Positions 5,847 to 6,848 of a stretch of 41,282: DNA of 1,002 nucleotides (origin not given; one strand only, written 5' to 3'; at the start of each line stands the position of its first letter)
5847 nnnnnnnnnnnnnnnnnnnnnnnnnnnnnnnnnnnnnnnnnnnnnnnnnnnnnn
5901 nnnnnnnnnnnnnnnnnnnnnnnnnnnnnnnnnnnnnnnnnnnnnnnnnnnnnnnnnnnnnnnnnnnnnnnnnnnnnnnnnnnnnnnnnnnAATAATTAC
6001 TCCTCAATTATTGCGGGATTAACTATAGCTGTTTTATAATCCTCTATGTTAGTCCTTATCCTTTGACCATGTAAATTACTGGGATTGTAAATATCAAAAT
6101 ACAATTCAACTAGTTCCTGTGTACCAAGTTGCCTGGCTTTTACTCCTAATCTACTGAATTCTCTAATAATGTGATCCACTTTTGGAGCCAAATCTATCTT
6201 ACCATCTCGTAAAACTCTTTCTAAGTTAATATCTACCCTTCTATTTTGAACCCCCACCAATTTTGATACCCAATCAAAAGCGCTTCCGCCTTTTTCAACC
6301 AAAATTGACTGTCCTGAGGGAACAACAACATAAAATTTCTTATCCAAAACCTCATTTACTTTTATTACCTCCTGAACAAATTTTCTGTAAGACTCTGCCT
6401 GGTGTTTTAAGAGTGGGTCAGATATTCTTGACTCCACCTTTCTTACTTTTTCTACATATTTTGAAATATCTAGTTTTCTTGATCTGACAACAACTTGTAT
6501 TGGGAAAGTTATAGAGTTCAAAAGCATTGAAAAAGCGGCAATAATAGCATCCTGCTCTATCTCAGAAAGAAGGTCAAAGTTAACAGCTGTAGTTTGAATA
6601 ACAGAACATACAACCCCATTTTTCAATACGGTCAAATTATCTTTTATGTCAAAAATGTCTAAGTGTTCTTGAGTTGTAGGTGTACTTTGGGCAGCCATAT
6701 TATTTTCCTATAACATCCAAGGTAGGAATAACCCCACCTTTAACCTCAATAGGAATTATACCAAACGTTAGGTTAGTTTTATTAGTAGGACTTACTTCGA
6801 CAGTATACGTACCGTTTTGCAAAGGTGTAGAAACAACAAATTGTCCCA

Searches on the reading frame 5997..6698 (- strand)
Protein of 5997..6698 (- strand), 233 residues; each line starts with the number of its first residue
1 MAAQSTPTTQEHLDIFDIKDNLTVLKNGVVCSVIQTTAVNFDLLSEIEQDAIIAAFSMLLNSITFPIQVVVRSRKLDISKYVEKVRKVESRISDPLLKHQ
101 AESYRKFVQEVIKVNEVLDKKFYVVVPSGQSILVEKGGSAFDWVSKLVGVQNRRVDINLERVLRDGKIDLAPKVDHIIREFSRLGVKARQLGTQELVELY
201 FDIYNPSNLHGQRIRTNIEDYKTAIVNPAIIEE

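Call 3: search_protein_families(library=pfam, proteins=[window:5997-6698:-], max_evalue=1)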
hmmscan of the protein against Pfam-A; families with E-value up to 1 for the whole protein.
window:5997-6698:- (233 aa): 2 families
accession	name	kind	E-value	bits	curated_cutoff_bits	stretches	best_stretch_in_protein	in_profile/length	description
PF15704.10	Mt_ATP_synt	-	0.021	15.2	27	1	81-119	112-150/188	Mitochondrial ATP synthase subunit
PF11130.14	TraC_F_IV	-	0.12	11.8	28.1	1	172-213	138-179/375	TraC protein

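Call 4: search_protein_families(library=ncbifam, proteins=[window:5997-6698:-], max_evalue=1)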
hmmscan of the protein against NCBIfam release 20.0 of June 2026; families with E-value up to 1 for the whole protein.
window:5997-6698:- (233 aa): 2 families
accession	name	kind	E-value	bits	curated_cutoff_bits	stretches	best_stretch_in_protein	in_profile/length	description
NF045975.1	VirB4_plasma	equivalog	8.8e-10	36.9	590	2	18-126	113-233/894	Mbov_0397 family ICE element conjugal transfer ATPase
NF041427.1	TrsD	subfamily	5.2e-07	29.7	200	1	18-87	24-98/201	TrsD/TraD family conjugative transfer protein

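Call 24: search_solved_structures(query=window:5997-6698:-, max_evalue=10, show_alignments=2)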
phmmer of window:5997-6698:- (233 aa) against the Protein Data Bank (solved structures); distinct sequences matched with E-value up to 10: 2.
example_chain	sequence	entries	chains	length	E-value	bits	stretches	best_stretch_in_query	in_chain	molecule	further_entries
9dzc_A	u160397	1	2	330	0.27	14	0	71-99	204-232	Reticulocyte-binding protein 2b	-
28jw_h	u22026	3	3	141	0.84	12.3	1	18-98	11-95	Small ribosomal subunit protein uS8c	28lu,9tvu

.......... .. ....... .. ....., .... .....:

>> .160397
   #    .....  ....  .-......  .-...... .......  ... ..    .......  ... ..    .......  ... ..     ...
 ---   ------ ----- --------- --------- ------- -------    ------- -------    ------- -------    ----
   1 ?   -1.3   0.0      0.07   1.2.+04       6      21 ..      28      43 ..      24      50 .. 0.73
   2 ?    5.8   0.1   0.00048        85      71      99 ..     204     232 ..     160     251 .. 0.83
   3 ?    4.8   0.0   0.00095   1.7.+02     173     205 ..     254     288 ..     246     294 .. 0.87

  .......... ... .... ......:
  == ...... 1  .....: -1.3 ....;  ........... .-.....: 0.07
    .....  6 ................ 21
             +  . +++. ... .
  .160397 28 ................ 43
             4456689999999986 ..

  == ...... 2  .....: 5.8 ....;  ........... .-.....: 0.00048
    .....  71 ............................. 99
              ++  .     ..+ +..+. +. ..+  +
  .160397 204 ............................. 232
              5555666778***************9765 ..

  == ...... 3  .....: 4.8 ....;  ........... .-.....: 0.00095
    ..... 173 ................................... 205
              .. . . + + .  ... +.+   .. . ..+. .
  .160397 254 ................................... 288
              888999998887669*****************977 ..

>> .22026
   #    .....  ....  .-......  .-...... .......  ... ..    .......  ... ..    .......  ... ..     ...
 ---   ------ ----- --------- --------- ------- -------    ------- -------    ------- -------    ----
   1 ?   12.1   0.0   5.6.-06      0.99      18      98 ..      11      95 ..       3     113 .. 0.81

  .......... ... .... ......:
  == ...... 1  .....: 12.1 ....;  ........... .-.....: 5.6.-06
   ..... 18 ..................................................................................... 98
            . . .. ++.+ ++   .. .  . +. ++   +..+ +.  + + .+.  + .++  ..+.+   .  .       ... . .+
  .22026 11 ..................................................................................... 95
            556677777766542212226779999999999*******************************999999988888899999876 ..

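Call 34: find_homologous_proteins(query=window:5997-6698:-, max_evalue=0.001)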
Query window:5997-6698:- (233 aa): 822 proteins with E <= 0.001 among 1113 candidates; the best 120 are listed.
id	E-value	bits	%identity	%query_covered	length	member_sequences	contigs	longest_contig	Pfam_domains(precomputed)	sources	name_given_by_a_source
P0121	4.3e-144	495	100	100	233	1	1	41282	PF26593.2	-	-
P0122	6.5e-132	455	88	100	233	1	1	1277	PF26593.2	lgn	-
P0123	3.4e-131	453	87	100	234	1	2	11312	PF26593.2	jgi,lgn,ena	-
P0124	1.6e-130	451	88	100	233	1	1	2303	PF26593.2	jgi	jgi:type IV secretory pathway VirB4 component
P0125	2.0e-130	451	87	100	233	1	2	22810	PF26593.2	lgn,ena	-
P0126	2.2e-130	450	87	100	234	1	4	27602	PF26593.2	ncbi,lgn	-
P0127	6.1e-129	446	86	100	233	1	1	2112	PF26593.2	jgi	jgi:hypothetical protein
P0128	3.7e-128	443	86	100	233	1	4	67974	PF26593.2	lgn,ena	-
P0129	1.0e-126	439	83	100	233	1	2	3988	PF26593.2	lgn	-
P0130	1.1e-125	435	85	100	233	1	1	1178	PF26593.2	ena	-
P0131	2.6e-125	434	84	100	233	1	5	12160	PF26593.2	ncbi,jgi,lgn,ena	jgi:hypothetical protein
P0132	4.4e-123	427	83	100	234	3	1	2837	PF26593.2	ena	-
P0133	5.3e-123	426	82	100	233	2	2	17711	PF26593.2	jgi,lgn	-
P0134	1.2e-122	425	82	100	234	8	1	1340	PF26593.2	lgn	-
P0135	7.9e-122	423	87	95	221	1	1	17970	PF26593.2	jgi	jgi:hypothetical protein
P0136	1.9e-121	421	81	100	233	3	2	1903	PF26593.2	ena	-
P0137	3.8e-120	417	81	100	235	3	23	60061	PF26593.2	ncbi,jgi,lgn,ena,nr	ncbi:MAG TPA: hypothetical protein PKH50_00780 [bacterium]|jgi:type IV secretory pathway VirB4 compo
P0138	3.9e-120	417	80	100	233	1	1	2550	PF26593.2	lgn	-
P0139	2.5e-119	414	78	100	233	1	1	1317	PF26593.2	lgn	-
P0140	4.6e-119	414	79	100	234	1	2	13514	PF26593.2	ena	-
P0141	6.1e-118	410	80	100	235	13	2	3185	PF26593.2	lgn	-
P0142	9.1e-118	409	78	100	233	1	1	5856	PF26593.2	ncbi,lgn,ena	-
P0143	1.2e-117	409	78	100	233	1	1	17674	PF26593.2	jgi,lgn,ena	-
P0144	2.4e-117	408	78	100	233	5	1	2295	PF26593.2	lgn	-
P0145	3.7e-117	407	78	100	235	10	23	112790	PF26593.2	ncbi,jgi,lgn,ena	-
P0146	5.5e-117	407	79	100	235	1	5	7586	PF26593.2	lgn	-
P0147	6.3e-117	407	77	100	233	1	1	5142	PF26593.2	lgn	-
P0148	9.0e-117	406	77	100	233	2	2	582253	PF26593.2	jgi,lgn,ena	-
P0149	4.3e-116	404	78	100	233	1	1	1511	PF26593.2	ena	-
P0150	4.6e-116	404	78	100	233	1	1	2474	PF26593.2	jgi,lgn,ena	jgi:type IV secretory pathway VirB4 component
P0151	4.9e-116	404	79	100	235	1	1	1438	PF26593.2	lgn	-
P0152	7.5e-116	403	77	100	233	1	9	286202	PF26593.2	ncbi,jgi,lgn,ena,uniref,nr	ncbi:hypothetical protein GYA37_00450 [candidate division WWE3 bacterium]|uniref:TraC-like domain-co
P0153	7.7e-116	403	77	100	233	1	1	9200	PF26593.2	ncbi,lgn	-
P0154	1.4e-115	402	78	100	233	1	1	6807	PF26593.2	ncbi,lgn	ncbi:MAG: hypothetical protein WAX66_02745 [Patescibacteria group bacterium]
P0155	1.4e-115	402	78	100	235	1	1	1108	PF26593.2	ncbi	-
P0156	1.9e-115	402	78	100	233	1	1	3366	PF26593.2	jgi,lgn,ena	-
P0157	4.0e-115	401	77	100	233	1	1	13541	PF26593.2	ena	-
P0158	4.3e-115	401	75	100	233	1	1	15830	PF26593.2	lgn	-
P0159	4.6e-115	400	76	100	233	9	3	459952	PF26593.2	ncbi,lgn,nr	ncbi:hypothetical protein KKC62_03235 [Patescibacteria group bacterium]|nr:hypothetical protein [Pat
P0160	6.0e-115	400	75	100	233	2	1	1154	PF26593.2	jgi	jgi:type IV secretory pathway VirB4 component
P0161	7.2e-115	400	77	100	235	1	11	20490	PF26593.2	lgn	-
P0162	7.7e-115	400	77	100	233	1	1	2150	PF26593.2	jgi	jgi:type IV secretory pathway VirB4 component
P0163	8.9e-115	399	79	97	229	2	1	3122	PF26593.2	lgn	-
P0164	1.5e-113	395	76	100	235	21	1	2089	PF26593.2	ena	-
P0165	4.7e-113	394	76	100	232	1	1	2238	PF26593.2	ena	-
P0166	3.1e-112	391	76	100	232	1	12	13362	PF26593.2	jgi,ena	-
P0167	1.4e-111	389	75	100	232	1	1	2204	PF26593.2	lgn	-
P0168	1.6e-111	389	75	100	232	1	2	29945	PF26593.2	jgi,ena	-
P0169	1.8e-111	389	75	100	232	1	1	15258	PF26593.2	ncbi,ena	-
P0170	1.9e-111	389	75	100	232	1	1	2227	PF26593.2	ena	-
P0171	3.9e-111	388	72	100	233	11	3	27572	PF26593.2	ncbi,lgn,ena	-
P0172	7.0e-111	387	74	99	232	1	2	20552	PF26593.2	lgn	-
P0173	8.1e-111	387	75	98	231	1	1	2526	PF26593.2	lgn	-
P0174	1.1e-110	386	73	100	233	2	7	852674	PF26593.2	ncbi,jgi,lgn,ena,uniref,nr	ncbi:hypothetical protein A2415_04015 [candidate division WWE3 bacterium RIFOXYC1_FULL_39_7]|uniref:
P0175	1.2e-110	386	74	100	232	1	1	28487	PF26593.2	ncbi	-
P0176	1.3e-110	386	74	100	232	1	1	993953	PF26593.2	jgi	jgi:hypothetical protein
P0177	1.7e-110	386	75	98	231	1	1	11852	PF26593.2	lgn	-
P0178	2.0e-110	385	73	100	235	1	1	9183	PF26593.2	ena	-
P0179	8.5e-110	383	74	100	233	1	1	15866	PF26593.2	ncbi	-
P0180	9.6e-110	383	74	100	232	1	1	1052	PF26593.2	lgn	-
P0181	1.9e-109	382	72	100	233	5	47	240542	PF26593.2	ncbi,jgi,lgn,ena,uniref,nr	ncbi:TPA: hypothetical protein DHW62_01720 [candidate division WWE3 bacterium]|uniref:TraC-like doma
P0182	5.0e-109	381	71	100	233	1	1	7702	PF26593.2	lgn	-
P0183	1.2e-108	379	72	100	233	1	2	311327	PF26593.2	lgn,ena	-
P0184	1.4e-108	379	72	100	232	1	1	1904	PF26593.2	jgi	-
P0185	1.6e-108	379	72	100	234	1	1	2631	PF26593.2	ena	-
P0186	3.5e-108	378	71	100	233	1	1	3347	PF26593.2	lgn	-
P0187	7.4e-108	377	72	100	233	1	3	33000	PF26593.2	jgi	jgi:hypothetical protein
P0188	7.6e-108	377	73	100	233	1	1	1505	PF26593.2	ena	-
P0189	9.7e-108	377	71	100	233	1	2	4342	PF26593.2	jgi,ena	-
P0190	1.1e-107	376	71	100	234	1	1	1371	PF26593.2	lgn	-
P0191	1.3e-107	376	69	100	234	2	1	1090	PF26593.2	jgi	jgi:type IV secretory pathway VirB4 component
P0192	6.0e-107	374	71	100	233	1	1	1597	PF26593.2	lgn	-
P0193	7.3e-107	374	70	100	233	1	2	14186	PF26593.2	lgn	-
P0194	7.9e-107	374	73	99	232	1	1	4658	PF26593.2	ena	-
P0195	8.2e-107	373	71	100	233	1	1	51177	PF26593.2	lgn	-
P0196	8.3e-107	373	71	100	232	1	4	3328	PF26593.2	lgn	-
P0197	8.9e-107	373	71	100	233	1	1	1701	PF26593.2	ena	-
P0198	9.1e-107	373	72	100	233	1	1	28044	PF26593.2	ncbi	-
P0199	9.2e-107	373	71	100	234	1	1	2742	PF26593.2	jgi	jgi:hypothetical protein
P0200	1.2e-106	373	72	100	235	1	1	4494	PF26593.2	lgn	-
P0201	1.3e-106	373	71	100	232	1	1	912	PF26593.2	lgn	-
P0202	1.5e-106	373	70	100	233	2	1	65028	PF26593.2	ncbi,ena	-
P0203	2.4e-106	372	73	97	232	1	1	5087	PF26593.2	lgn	-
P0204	2.5e-106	372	71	100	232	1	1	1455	PF26593.2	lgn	-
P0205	4.1e-106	371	70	99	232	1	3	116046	PF26593.2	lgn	-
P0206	4.7e-106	371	72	100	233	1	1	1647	PF26593.2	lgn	-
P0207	5.5e-106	371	71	100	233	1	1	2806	PF26593.2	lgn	-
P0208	1.2e-105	370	70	100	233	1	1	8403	PF26593.2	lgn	-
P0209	1.5e-105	369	71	100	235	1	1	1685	PF26593.2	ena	-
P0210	1.5e-105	369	68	100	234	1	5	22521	PF26593.2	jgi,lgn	-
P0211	1.7e-105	369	72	100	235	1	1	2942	PF26593.2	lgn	-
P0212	2.2e-105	369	73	100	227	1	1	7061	PF26593.2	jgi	-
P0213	2.5e-105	369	71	97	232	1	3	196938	PF26593.2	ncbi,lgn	-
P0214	2.5e-105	369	69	100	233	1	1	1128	PF26593.2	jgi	jgi:hypothetical protein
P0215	4.3e-105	368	71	100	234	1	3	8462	PF26593.2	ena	-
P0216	5.1e-105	368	69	100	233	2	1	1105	PF26593.2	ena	-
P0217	9.7e-105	367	69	100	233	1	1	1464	PF26593.2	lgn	-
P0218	1.2e-104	366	69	100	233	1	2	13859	PF26593.2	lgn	-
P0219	1.2e-104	366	70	100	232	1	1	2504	PF26593.2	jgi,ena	-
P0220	1.4e-104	366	71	100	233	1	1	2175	PF26593.2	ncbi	-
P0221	1.6e-104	366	71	97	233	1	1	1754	PF26593.2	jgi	jgi:hypothetical protein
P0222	1.6e-104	366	70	100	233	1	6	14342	PF26593.2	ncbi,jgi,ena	-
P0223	1.9e-104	366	69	100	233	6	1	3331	PF26593.2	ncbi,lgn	-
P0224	2.1e-104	366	72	100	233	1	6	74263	PF26593.2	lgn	-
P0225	3.2e-104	365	68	100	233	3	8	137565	PF26593.2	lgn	-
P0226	4.1e-104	365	71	100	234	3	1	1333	PF26593.2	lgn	-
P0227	4.8e-104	364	70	100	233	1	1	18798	PF26593.2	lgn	-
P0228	5.6e-104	364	69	100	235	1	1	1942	PF26593.2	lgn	-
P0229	6.1e-104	364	71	98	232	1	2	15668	PF26593.2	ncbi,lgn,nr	ncbi:MAG TPA: hypothetical protein VLI92_00080 [Candidatus Saccharimonadales bacterium]|nr:hypotheti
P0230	6.3e-104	364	72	97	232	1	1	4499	PF26593.2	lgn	-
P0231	7.3e-104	364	69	97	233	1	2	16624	PF26593.2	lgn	-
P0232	7.8e-104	364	70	100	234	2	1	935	PF26593.2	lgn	-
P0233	9.3e-104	364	72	100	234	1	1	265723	PF26593.2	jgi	jgi:type IV secretory pathway VirB4 component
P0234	1.3e-103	363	71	100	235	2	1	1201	PF26593.2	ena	-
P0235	1.4e-103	363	71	100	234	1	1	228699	PF26593.2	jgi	jgi:type IV secretory pathway VirB4 component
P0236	1.5e-103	363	71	100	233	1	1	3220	PF26593.2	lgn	-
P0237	1.9e-103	362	69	100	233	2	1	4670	PF26593.2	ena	-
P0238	2.0e-103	362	71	100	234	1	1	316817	PF26593.2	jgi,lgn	jgi:type IV secretory pathway VirB4 component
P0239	2.4e-103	362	70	100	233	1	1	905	PF26593.2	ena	-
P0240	2.6e-103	362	70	100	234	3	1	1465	PF26593.2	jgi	jgi:type IV secretory pathway VirB4 component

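Call 45: predict_structure(alignment_id=A2)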
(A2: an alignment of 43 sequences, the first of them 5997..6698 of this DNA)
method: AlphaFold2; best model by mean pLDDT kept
length: 233 residues; sequences in the alignment: 43
mean_pLDDT: 64.0   pTM: 0.53
mean pLDDT of the five models: 64.0, 62.7, 60.4, 59.9, 56.6
residues with pLDDT >= 90: 0; 70-90: 98; 50-70: 89; < 50: 46
segments of 3 or more residues with pLDDT < 50: 1-12, 133-139, 149-154, 205-217, 227-233
pLDDT, mean of each block of 10 residues (from residue 1): 35 64 74 72 58 66 71 67 77 82 76 62 74 46 56 54 75 81 75 76 50 45 48 26
secondary structure, 60 per line:
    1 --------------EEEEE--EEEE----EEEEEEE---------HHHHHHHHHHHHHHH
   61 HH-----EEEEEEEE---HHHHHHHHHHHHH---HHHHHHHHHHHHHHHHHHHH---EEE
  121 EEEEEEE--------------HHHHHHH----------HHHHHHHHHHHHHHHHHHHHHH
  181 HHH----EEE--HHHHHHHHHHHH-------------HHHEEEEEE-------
elements in order: E15-19 E22-25 E30-36 H46-62 E68-75 H79-91 H95-114 E118-127 H142-148 H159-183 E188-190 H193-204 E221-226

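Call 48: fold_search(model_id=the predicted structure, library=pdb)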
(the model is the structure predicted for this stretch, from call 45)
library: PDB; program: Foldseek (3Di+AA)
matches with E <= 10: 246; with E <= 0.001: 3
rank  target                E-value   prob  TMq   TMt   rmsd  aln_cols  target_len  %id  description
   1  8rtb_A                9.3e-04  1.00  0.43  0.16   8.4       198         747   15  Extended inner membrane complex (IMC) protomer structure (TrwM/VirB3-TrwK/VirB4-TrwI/VirB6-TrwG/VirB8-TrwE/VirB10) fro (released 2024-06-19)
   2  8rtd_O                9.3e-04  1.00  0.43  0.15   8.4       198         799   15  Stalk-Arches-IMC structure from the fully-assembled R388 type IV secretion system determined by cryo-EM. (released 2024-06-19)
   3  8rtd_T                9.3e-04  1.00  0.43  0.15   8.4       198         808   15  Stalk-Arches-IMC structure from the fully-assembled R388 type IV secretion system determined by cryo-EM. (released 2024-06-19)
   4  7o42_A                3.1e-03  0.99  0.39  0.12  10.0       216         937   13  TrwK/VirB4unbound trimer of dimers complex (with Hcp1) from the R388 type IV secretion system determined by cryo-EM. (released 2022-06-22)
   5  8rtd_h                5.8e-03  0.97  0.32  0.19   8.8       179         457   13  Stalk-Arches-IMC structure from the fully-assembled R388 type IV secretion system determined by cryo-EM. (released 2024-06-19)
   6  7o41_A                7.4e-03  0.99  0.40  0.16   8.6       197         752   13  Hexameric composite model of the Inner Membrane Complex (IMC) with the Arches from the fully-assembled R388 type IV se (released 2022-06-22)
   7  7o42_E                8.3e-03  0.99  0.43  0.14   6.4       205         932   13  TrwK/VirB4unbound trimer of dimers complex (with Hcp1) from the R388 type IV secretion system determined by cryo-EM. (released 2022-06-22)
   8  7o41_B                8.9e-03  0.99  0.38  0.16   5.8       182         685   11  Hexameric composite model of the Inner Membrane Complex (IMC) with the Arches from the fully-assembled R388 type IV se (released 2022-06-22)
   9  8rtd_g                9.4e-03  0.98  0.34  0.13   9.7       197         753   15  Stalk-Arches-IMC structure from the fully-assembled R388 type IV secretion system determined by cryo-EM. (released 2024-06-19)
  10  7o43_A                2.0e-02  0.98  0.38  0.14   7.7       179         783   13  TrwK/VirB4unbound dimer complex from R388 type IV secretion system determined by cryo-EM. (released 2022-06-22)
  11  8rtd_P                2.8e-02  0.89  0.33  0.13   8.7       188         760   13  Stalk-Arches-IMC structure from the fully-assembled R388 type IV secretion system determined by cryo-EM. (released 2024-06-19)
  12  8rtb_B                3.2e-02  0.87  0.33  0.14   8.7       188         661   13  Extended inner membrane complex (IMC) protomer structure (TrwM/VirB3-TrwK/VirB4-TrwI/VirB6-TrwG/VirB8-TrwE/VirB10) fro (released 2024-06-19)
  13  7o43_B                3.8e-02  0.89  0.32  0.12  11.0       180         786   15  TrwK/VirB4unbound dimer complex from R388 type IV secretion system determined by cryo-EM. (released 2022-06-22)
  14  8rtd_V                7.0e-02  0.77  0.32  0.13   9.2       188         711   12  Stalk-Arches-IMC structure from the fully-assembled R388 type IV secretion system determined by cryo-EM. (released 2024-06-19)
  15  4kyz_A                5.3e-01  0.14  0.14  0.18  15.8       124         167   14  Three-dimensional structure of triclinic form of de novo design insertion domain, Northeast Structural Genomics Consor (released 2013-07-24)
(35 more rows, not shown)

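Call 59: search_dna_similar(query=window:5997-6698:-, collection=plasmids, mode=protein, max_rows=15, max_evalue=0.01)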
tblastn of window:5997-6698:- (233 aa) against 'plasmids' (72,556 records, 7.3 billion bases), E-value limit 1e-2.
Records with a match: 118; places in all: 120; records where one place covers at least 80% of the query: 18.
Best place of each record, by identity: <60% 118.
By first word of the organism name: Bacillus 74; Clostridium 8; Paenibacillus 5; Lysinibacillus 5; Peribacillus 4; Priestia 3; Pontibacillus 1; Carboxydocella 1; Miltoncostaea 1; Aneurinibacillus 1; and 15 more.
By predicted mobility (MOB-suite, as given by PLSDB): conjugative 66; non-mobilizable 43; mobilizable 9.
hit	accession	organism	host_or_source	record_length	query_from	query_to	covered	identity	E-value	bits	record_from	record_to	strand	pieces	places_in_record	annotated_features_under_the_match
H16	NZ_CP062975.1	Pontibacillus sp. ALD_SL1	mangrove mud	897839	4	223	94%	29.3%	7e-21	98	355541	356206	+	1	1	hypothetical protein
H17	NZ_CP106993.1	Paenibacillus thiaminolyticus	mixed culture,sour bamboo shoots sample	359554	2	208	89%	26.8%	9e-10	65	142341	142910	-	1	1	hypothetical protein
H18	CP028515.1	Carboxydocella thermautotrophica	environmental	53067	9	204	84%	28.1%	6e-15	81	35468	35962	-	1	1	hypothetical protein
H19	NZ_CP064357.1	Miltoncostaea oceani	pure culture,marine sediment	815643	24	216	83%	28.2%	4e-15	81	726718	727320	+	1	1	hypothetical protein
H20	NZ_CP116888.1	Aneurinibacillus sp. Ricciae_BoGa-3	whole organism,Plant material,Lab grown ...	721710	8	208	86%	26.6%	1e-9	65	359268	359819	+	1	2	hypothetical protein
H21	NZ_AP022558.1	Geobacillus subterraneus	-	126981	7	208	87%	26.0%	6e-10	66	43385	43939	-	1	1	hypothetical protein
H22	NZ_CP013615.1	Clostridium perfringens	canine,Pure culture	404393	4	208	88%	25.2%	5e-8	60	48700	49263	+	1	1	hypothetical protein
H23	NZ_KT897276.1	Clostridium botulinum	-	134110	14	205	82%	26.8%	6e-7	57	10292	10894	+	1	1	hypothetical protein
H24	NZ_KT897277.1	Clostridium botulinum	-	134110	14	205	82%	26.8%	6e-7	57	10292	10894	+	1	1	hypothetical protein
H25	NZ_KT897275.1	Clostridium botulinum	-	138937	14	205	82%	26.8%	6e-7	57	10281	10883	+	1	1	hypothetical protein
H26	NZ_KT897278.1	Clostridium botulinum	-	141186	14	205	82%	26.8%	6e-7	57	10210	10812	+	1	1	hypothetical protein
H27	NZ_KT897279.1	Clostridium botulinum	-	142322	14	205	82%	26.8%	6e-7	57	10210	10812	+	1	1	hypothetical protein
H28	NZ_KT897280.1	Clostridium botulinum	-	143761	14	205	82%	26.8%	6e-7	57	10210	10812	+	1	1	hypothetical protein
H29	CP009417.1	Jeotgalibacillus malaysiensis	-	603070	8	208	86%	25.6%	1e-9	65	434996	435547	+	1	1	hypothetical protein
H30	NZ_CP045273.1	Priestia megaterium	pure culture,Paper surface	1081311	8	205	85%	25.5%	1e-7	59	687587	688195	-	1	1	none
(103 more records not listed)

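Call 77: search_solved_structures(query=A2, max_evalue=1)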
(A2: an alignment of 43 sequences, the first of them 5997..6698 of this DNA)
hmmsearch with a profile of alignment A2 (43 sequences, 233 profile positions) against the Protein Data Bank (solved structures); distinct sequences matched with E-value up to 1: 1.
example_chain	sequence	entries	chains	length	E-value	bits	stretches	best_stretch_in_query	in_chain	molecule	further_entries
9dzc_A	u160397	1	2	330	0.86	12.2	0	80-206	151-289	Reticulocyte-binding protein 2b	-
